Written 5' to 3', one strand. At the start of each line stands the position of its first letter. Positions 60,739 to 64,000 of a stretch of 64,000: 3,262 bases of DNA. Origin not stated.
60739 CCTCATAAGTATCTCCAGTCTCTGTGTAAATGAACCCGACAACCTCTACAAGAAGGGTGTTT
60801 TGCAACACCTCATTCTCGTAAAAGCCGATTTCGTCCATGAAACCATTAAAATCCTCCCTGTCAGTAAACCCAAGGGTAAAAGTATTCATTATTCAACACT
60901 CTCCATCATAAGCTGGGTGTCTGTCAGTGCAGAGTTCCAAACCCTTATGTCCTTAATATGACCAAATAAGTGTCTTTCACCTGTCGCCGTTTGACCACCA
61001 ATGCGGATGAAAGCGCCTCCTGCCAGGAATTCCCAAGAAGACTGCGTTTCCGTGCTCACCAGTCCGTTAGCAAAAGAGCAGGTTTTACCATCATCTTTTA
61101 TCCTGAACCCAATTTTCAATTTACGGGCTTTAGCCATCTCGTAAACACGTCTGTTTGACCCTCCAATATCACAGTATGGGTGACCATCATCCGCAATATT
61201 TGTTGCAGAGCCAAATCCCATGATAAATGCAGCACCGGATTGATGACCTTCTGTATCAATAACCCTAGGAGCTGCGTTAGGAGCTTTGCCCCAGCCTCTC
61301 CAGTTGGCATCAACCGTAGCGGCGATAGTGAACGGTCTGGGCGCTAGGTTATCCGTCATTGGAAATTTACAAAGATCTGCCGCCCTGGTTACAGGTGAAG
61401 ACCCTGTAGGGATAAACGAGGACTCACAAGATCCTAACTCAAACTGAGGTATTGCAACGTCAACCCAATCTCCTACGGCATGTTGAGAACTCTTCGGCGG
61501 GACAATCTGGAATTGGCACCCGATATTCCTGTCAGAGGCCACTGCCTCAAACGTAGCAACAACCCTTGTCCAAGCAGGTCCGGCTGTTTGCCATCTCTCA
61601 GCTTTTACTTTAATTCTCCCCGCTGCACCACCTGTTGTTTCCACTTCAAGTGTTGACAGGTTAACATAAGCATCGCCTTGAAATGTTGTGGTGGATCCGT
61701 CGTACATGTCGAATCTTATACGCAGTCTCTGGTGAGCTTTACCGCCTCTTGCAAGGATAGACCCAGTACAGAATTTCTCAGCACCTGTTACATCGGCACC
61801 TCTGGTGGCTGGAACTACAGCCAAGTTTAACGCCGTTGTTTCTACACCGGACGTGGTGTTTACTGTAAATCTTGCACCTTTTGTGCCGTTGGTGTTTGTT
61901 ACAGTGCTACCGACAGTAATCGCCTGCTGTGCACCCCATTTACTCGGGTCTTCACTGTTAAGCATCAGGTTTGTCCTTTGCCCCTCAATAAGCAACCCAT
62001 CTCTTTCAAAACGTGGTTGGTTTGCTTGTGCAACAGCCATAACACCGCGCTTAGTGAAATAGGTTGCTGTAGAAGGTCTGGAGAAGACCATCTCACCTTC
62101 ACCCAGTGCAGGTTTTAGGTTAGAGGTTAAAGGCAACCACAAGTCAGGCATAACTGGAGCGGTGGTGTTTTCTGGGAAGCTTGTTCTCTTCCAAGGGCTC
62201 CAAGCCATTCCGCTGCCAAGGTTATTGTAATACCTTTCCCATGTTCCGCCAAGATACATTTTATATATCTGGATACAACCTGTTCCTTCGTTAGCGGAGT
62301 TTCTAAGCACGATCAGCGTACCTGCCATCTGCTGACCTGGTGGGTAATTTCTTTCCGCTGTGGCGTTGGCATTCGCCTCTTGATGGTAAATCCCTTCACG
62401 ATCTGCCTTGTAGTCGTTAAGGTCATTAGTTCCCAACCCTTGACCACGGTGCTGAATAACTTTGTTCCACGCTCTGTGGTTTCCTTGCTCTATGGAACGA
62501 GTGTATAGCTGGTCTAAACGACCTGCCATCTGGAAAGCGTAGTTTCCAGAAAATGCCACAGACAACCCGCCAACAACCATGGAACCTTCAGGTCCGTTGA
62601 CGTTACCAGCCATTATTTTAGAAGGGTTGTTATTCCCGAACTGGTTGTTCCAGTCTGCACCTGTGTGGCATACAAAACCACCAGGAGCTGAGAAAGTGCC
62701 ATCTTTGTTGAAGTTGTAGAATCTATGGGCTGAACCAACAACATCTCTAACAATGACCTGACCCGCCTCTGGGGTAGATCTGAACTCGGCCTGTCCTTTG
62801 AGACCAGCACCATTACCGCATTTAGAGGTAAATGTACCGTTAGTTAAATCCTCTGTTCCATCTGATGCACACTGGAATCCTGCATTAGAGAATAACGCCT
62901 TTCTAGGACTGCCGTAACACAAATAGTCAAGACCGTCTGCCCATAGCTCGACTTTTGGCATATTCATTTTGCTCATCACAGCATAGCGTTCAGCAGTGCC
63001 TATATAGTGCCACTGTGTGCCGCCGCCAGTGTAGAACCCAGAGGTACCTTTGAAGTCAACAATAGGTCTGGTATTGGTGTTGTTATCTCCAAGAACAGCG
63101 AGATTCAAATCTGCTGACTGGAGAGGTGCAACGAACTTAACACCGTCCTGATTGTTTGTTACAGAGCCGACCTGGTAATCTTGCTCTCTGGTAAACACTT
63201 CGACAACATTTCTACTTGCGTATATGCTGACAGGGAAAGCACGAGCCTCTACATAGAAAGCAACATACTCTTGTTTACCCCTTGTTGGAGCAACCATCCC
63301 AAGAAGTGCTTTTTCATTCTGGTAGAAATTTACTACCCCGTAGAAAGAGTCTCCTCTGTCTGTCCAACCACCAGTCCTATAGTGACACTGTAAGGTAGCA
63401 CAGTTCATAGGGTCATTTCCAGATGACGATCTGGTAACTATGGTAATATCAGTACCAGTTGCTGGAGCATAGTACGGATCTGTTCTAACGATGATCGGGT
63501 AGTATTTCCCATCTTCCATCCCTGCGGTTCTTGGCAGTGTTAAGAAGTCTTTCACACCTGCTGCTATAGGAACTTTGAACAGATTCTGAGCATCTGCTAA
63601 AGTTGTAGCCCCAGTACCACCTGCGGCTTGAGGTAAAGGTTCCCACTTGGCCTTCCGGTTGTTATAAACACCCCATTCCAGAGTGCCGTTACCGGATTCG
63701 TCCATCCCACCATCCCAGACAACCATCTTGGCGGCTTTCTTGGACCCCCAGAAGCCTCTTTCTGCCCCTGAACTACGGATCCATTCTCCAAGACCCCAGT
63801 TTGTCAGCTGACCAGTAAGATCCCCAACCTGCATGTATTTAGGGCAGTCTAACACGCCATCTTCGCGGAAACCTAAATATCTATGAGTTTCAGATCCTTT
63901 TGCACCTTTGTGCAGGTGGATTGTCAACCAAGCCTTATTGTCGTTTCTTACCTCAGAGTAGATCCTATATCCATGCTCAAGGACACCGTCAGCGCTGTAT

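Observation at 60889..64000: Fibre-like LamG protein where a tape measure would be expected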

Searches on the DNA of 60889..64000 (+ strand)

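Call 9: search_dna_similar(query=window:60889-64000:+, collection=phages, mode=near, max_rows=20)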
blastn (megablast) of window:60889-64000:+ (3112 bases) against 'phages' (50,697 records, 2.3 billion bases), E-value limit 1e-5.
Records with a match: 119; places in all: 119; records where one place covers at least 80% of the query: 35.
Best place of each record, by identity: 95-99% 10; 90-95% 86; 80-90% 20; 60-80% 3.
By first word of the organism name: Escherichia 97; Campylobacter 18; Phage 2; Shigella 1; Vequintavirinae 1.
By host as written in the record: Escherichia coli 35; Campylobacter jejuni 16; Escherichia coli K-12 MG1655 12; Escherichia coli K-12 12; - 11; Escherichia coli O157:H7 5; Escherichia coli O177 3; Escherichia coli O121 2; and 18 more.
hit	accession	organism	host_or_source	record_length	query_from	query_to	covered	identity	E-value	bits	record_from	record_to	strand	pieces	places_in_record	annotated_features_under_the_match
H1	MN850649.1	Escherichia phage nomine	Escherichia coli K-12 MG1655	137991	1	3112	100%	95.7%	0e+0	5011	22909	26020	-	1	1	tail fiber protein | hypothetical protein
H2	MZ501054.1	Escherichia phage CarlMeissner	Escherichia coli K-12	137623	1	3112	100%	95.3%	0e+0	4944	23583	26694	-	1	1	lateral tail fiber protein | hypothetical protein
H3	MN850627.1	Escherichia phage pangalan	Escherichia coli K-12 MG1655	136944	1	3112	100%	95.3%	0e+0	4939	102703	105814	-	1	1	tail fiber protein | hypothetical protein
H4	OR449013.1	Escherichia phage Mangalyan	Escherichia fergusonii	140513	1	3112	100%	95.3%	0e+0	4933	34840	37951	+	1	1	putative tail fiber protein | ribosome_binding_site | hypothetical protein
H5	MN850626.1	Escherichia phage nimi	Escherichia coli K-12 MG1655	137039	1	3112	100%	95.3%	0e+0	4933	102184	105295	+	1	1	tail fiber protein | hypothetical protein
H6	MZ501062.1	Escherichia phage EmilHeitz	Escherichia coli K-12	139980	1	3112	100%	95.1%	0e+0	4907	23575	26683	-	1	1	lateral tail fiber protein | hypothetical protein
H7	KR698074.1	Escherichia phage APECc02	Escherichia coli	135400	1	3112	100%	94.9%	0e+0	4861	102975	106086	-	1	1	hypothetical protein (x2)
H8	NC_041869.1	Escherichia phage APECc02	Escherichia coli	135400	1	3112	100%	94.9%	0e+0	4861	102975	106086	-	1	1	tail fiber protein | hypothetical protein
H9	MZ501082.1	Escherichia phage JeffSchatz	Escherichia coli K-12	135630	1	3112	100%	94.7%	0e+0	4828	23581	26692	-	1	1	lateral tail fiber protein | hypothetical protein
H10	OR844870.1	Escherichia phage ECO121 2-1-1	Escherichia coli O121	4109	1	3112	100%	94.6%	0e+0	4822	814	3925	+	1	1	record has no annotation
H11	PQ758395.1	Escherichia phage phita32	Klebsiella pneumoniae 669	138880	1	3102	100%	94.1%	0e+0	4715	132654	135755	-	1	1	hypothetical protein (x2)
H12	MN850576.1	Escherichia phage ime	Escherichia coli K-12 MG1655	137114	1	3099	100%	94.1%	0e+0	4715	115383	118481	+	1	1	tail fiber protein | hypothetical protein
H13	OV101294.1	Escherichia phage vB_Eco_Alma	-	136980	1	3102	100%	94.0%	0e+0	4695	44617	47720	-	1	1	hypothetical protein (x2) | putative tail fiber protein [Enterobacteria phage vB_EcoM-FV3] | tail fiber protein [Eschericha phage vB_EcoM-ECP26]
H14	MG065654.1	Campylobacter phage C15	Campylobacter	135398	1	3102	100%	93.5%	0e+0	4615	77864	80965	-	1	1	record has no annotation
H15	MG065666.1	Campylobacter phage A12a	Campylobacter jejuni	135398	1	3102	100%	93.5%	0e+0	4615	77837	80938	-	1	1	record has no annotation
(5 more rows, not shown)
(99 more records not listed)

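Call 10: get_annotated_region(hit=H2, flank=20000)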
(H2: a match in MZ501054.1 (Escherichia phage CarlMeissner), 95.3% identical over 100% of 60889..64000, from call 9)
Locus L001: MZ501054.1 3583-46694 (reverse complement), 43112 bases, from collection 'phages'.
description: Escherichia phage CarlMeissner, complete genome.
organism: Escherichia phage CarlMeissner (NCBI taxid 2852020)
taxonomy: Viruses; Duplodnaviria; Heunggongvirae; Uroviricota; Caudoviricetes; Vequintavirinae; Vequintavirus; Vequintavirus murica
host: Escherichia coli K-12; source: sewage plant inflow; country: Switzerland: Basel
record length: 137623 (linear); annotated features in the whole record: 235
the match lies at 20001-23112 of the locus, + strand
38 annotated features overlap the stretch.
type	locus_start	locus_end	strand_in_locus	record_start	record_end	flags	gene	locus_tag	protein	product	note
CDS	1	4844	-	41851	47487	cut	-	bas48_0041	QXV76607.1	lateral tail fiber protein with intimin domain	-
CDS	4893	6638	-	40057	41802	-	-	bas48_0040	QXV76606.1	lateral tail fiber protein with glycosidase domain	-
CDS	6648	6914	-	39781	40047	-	-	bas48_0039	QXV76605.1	hypothetical protein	-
CDS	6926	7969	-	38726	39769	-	-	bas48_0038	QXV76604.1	short tail fiber protein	-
CDS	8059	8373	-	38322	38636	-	-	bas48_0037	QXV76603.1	hypothetical protein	-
CDS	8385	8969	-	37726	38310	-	-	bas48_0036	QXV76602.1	tail fiber chaperone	-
CDS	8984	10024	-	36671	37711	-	-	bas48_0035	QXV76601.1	short tail fiber protein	-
CDS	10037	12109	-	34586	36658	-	-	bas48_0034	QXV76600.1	lateral tail fiber protein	lateral tail fiber with glycosidase and deacetylase domains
CDS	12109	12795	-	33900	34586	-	-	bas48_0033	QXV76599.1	putative tail terminator protein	-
CDS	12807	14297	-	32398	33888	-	-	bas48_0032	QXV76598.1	baseplate protein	-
CDS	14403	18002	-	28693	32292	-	-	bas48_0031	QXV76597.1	lateral tail fiber protein with fibronectin type III domain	-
CDS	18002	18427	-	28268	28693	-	-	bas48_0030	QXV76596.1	cell wall hydrolase protein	-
CDS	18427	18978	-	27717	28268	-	-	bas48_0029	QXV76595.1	baseplate protein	-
CDS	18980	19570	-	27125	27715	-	-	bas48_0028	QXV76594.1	tail fiber protein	-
CDS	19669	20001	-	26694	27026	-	-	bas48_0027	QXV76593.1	hypothetical protein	-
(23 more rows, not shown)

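Call 46: get_annotated_region(hit=H1, flank=12000)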
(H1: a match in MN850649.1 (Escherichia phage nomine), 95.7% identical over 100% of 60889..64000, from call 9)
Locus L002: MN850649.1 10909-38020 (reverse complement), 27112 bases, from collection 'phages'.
description: Escherichia phage nomine, complete genome.
organism: Escherichia phage nomine (NCBI taxid 2696435)
taxonomy: Viruses; Duplodnaviria; Heunggongvirae; Uroviricota; Caudoviricetes; Vequintavirinae; Vequintavirus; Vequintavirus APECc02
host: Escherichia coli K-12 MG1655; source: wastewater; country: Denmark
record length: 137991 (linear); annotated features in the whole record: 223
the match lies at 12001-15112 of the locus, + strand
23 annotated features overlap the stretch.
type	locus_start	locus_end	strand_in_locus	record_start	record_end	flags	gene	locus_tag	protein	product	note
CDS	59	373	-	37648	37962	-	-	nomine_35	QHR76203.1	tail fiber protein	PVOGs: VOG7906; tail fiber protein [Escherichia phage APCEc02]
CDS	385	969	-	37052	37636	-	-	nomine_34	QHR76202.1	putative tail fiber assembly protein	PVOGs: VOG0227; putative tail fiber assembly protein [Escherichia phage JES2013]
CDS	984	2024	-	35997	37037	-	-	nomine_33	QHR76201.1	putative tail fiber protein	putative tail fiber protein [Escherichia phage FV3]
CDS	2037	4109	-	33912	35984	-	-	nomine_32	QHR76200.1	putative tail fiber protein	PVOGs: VOG9959; putative tail fiber protein [Escherichia phage APCEc02]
CDS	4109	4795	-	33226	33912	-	-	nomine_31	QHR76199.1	hypothetical protein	47 gene product [Salmonella phage PVP-SE1]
CDS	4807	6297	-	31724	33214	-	-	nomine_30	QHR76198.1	putative baseplate component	PVOGs: VOG4691; putative baseplate component [Escherichia phage Av-05]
CDS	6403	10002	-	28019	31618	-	-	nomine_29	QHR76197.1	tip attachment protein J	tip attachment protein J [Escherichia phage V18]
CDS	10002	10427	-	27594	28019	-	-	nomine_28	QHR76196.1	putative tail fiber protein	PVOGs: VOG5245; putative tail fiber protein [Escherichia phage APCEc02]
CDS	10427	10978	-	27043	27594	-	-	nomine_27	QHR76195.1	hypothetical protein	PVOGs: VOG5282; Hypothetical protein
CDS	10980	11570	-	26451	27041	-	-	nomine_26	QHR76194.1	hypothetical protein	PVOGs: VOG5340; Hypothetical protein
CDS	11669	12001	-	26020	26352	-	-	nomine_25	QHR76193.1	hypothetical protein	PVOGs: VOG7707; Hypothetical protein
CDS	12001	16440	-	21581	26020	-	-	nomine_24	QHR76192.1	tail fiber protein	tail fiber protein [Escherichia phage Murica]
CDS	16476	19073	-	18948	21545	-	-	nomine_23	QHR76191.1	putative tail fiber protein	PVOGs: VOG1347; putative tail fiber protein [Escherichia phage FFH2]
CDS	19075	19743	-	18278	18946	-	-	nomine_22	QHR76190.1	putative tail fiber protein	putative tail fiber protein [Escherichia phage JES2013]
CDS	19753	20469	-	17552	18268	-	-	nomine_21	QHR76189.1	hypothetical protein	PVOGs: VOG4550; hyphothetical protein [Escherichia phage 4MG]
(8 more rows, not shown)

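Call 56: search_dna_similar(query=window:60892-62181:+, collection=phages, mode=near, max_rows=25, rows=spread)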
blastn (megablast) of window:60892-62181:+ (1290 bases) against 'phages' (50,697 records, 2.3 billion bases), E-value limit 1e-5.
Records with a match: 35; places in all: 35; records where one place covers at least 80% of the query: 35.
Best place of each record, by identity: 95-99% 6; 90-95% 22; 80-90% 7.
By first word of the organism name: Escherichia 28; Campylobacter 7.
By host as written in the record: Escherichia coli K-12 MG1655 6; Campylobacter jejuni 5; Escherichia coli 5; - 4; Escherichia coli K-12 3; Escherichia coli O157:H7 3; Campylobacter 2; Escherichia fergusonii 1; and 6 more.
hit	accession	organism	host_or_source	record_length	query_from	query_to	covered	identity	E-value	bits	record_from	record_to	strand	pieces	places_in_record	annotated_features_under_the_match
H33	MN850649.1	Escherichia phage nomine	Escherichia coli K-12 MG1655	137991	1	1290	100%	95.7%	0e+0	2073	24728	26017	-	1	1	tail fiber protein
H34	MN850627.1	Escherichia phage pangalan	Escherichia coli K-12 MG1655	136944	1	1290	100%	95.6%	0e+0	2067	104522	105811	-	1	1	tail fiber protein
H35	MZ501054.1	Escherichia phage CarlMeissner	Escherichia coli K-12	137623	1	1290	100%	95.5%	0e+0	2061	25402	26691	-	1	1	lateral tail fiber protein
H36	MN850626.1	Escherichia phage nimi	Escherichia coli K-12 MG1655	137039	1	1290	100%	95.4%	0e+0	2056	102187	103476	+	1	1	tail fiber protein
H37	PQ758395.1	Escherichia phage phita32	Klebsiella pneumoniae 669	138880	1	1290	100%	94.4%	0e+0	1984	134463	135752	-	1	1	hypothetical protein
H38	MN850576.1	Escherichia phage ime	Escherichia coli K-12 MG1655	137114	1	1290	100%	94.4%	0e+0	1984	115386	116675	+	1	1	tail fiber protein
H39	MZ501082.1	Escherichia phage JeffSchatz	Escherichia coli K-12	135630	1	1290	100%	93.9%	0e+0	1945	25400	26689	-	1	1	lateral tail fiber protein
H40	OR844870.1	Escherichia phage ECO121 2-1-1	Escherichia coli O121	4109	1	1290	100%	93.9%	0e+0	1945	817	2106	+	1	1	record has no annotation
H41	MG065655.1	Campylobacter phage C2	Campylobacter jejuni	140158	1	1290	100%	93.7%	0e+0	1934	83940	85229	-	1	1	record has no annotation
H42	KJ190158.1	Escherichia phage FFH2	Escherichia coli O157:H7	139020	1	1290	100%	93.0%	0e+0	1879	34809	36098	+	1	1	putative tail fiber protein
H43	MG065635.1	Campylobacter phage C12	Campylobacter jejuni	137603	1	1290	100%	93.0%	0e+0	1879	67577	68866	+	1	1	record has no annotation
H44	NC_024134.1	Escherichia phage FFH2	Escherichia coli O157:H7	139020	1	1290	100%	93.0%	0e+0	1879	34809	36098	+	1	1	tail fiber protein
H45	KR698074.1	Escherichia phage APECc02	Escherichia coli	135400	1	1290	100%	93.0%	0e+0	1879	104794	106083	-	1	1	hypothetical protein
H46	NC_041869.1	Escherichia phage APECc02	Escherichia coli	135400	1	1290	100%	93.0%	0e+0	1879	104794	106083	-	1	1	tail fiber protein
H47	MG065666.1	Campylobacter phage A12a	Campylobacter jejuni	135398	1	1290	100%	92.7%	0e+0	1862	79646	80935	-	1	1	record has no annotation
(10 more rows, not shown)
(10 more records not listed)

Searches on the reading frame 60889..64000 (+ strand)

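Call 15: search_protein_families(library=ncbifam, proteins=[L001:20001-24440:-], max_evalue=0.1)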
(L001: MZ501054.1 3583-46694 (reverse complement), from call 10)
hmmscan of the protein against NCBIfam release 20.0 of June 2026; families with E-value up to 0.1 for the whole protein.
L001:20001-24440:- (1479 aa): 1 family
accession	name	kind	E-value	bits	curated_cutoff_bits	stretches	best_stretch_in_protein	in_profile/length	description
NF048003.1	GTA_spike_fiber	domain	1.4e-20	74.6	36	1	1113-1317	1-182/182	phage head spike fiber domain-containing protein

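Call 16: search_protein_families(library=pfam, proteins=[L001:20001-24440:-], max_evalue=1)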
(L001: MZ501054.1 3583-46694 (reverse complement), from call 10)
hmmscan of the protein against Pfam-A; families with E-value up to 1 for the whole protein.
L001:20001-24440:- (1479 aa): 2 families
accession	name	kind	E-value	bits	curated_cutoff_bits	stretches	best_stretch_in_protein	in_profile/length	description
PF18668.6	Tail_spike_N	-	3.1e-10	40.4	25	1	46-103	9-66/70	Tail spike TSP1/Gp66 receptor binding N-terminal domain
PF13385.13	Laminin_G_3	-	0.0019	18.8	27.6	1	1421-1472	98-149/151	Concanavalin A-like lectin/glucanases superfamily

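Call 44: search_protein_families(library=phrogs, proteins=[L001:31545-33881:-, L001:24476-27073:-, L001:27075-27743:-, L001:20001-24440:-], max_evalue=0.00001)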
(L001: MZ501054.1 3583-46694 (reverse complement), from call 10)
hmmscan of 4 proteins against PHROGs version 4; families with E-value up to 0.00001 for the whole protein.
L001:31545-33881:- (778 aa): 14 families
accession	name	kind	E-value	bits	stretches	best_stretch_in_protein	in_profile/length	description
phrog_5255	-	tail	0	1138.6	1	2-778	1-799/800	tail length tape measure protein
phrog_36805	-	tail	4.8e-147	490.6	1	1-279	1-303/303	tail length tape measure protein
phrog_7817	-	unknown function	3.1e-34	119.5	1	290-601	297-600/742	-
phrog_28779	-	tail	1.1e-30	107.8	1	289-546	203-460/677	tail length tape measure protein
phrog_2335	-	tail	9.4e-19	67.9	1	31-681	247-847/1536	tail length tape measure protein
phrog_9807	-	tail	1.3e-16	60.3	1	314-494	342-522/1972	tail length tape measure protein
phrog_35923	-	tail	7.7e-15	55.9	1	291-402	232-343/347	tail length tape measure protein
phrog_25927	-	tail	2.4e-14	54.1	1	289-470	166-347/625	tail length tape measure protein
phrog_9766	-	tail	1.1e-13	52.3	1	289-406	224-341/342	tail length tape measure protein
phrog_4036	-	tail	2.8e-11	43.9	1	260-640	218-594/749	tail length tape measure protein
phrog_23370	-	tail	8.4e-11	42.7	1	59-406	109-448/448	tail length tape measure protein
phrog_18891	-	tail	1.5e-10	40.6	1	311-478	274-439/1191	tail length tape measure protein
phrog_1292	-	tail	2.1e-07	29.9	1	379-476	343-433/1523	tail length tape measure protein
phrog_20644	-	tail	5.8e-07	29.3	1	310-486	220-393/671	tail length tape measure protein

L001:24476-27073:- (865 aa): 2 families
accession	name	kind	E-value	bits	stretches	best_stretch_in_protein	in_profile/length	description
phrog_2871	-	tail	0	1184.3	1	1-863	114-1041/1456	tail protein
phrog_23426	-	tail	1.8e-12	47.8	1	482-580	367-465/502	tail protein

L001:27075-27743:- (222 aa): 14 families
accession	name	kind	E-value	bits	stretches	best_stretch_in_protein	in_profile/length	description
phrog_7760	-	tail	7.8e-120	399.7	1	1-221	1-222/223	tail fiber protein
phrog_9017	-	tail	2.1e-25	90.9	1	123-221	60-158/159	tail fiber protein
phrog_32568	-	tail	4.5e-19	69.9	1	135-220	94-176/177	tail fiber protein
phrog_22179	-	tail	2.5e-16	60.9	1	135-220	158-242/244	tail fiber protein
phrog_24774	-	unknown function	2.8e-16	61.1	1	136-214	171-249/258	-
phrog_27998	-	tail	1.3e-13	52.1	1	110-215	92-200/207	tail fiber protein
phrog_34656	-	unknown function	5.6e-11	43.6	1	165-216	142-193/200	-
phrog_16586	-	tail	2.4e-08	33.5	1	29-117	119-212/963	tail fiber protein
phrog_34575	-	tail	2.6e-08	33.6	1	38-107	64-135/715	tail spike protein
phrog_14879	-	tail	3.2e-07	30.2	1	43-107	83-149/642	tail fiber protein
phrog_28908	-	unknown function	3.4e-07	30.1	1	49-106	74-131/742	-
phrog_7992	-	tail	7.1e-07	28.8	1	71-113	446-488/1163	tail spike protein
phrog_3904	-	tail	2.9e-06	26.8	1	124-194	998-1064/1086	tail fiber protein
phrog_38183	-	tail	4.3e-06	26.3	1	26-112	74-158/643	tail protein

L001:20001-24440:- (1479 aa): 23 families
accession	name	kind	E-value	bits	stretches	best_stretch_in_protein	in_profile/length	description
phrog_6578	-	tail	0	1522.3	1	1-1164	35-1075/1210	tail fiber protein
phrog_1419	-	tail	4.2e-122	409.9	1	1080-1474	401-790/793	tail protein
phrog_5939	-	tail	4.2e-62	211.7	1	1080-1473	371-757/801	tail protein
phrog_7760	-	tail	3.5e-15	57.4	1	6-143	7-135/223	tail fiber protein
phrog_14879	-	tail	5.2e-15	56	1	40-144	79-186/642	tail fiber protein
phrog_5481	-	tail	2.3e-12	47.2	1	258-399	594-715/1043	tail fiber protein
phrog_16586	-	tail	5.5e-11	42.2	1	34-153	125-239/963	tail fiber protein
phrog_34776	-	other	5.6e-11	42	1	71-143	445-519/1013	haemolysin-type calcium binding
phrog_34575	-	tail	1.2e-10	41.3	1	42-140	70-167/715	tail spike protein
phrog_6614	-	tail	1.4e-10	41.4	0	962-1048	307-391/548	minor tail protein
phrog_745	-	unknown function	2.2e-10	39.7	1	602-703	1037-1136/1452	-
phrog_15455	-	tail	1.7e-09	37.7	1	69-146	71-146/652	tail fiber protein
phrog_21878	-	tail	1.8e-09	37.2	1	53-149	59-150/810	tail fiber protein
phrog_7992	-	tail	1.5e-08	34.4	1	76-168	451-546/1163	tail spike protein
phrog_25325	-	tail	2.3e-08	33.9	1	71-138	75-138/631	tail spike protein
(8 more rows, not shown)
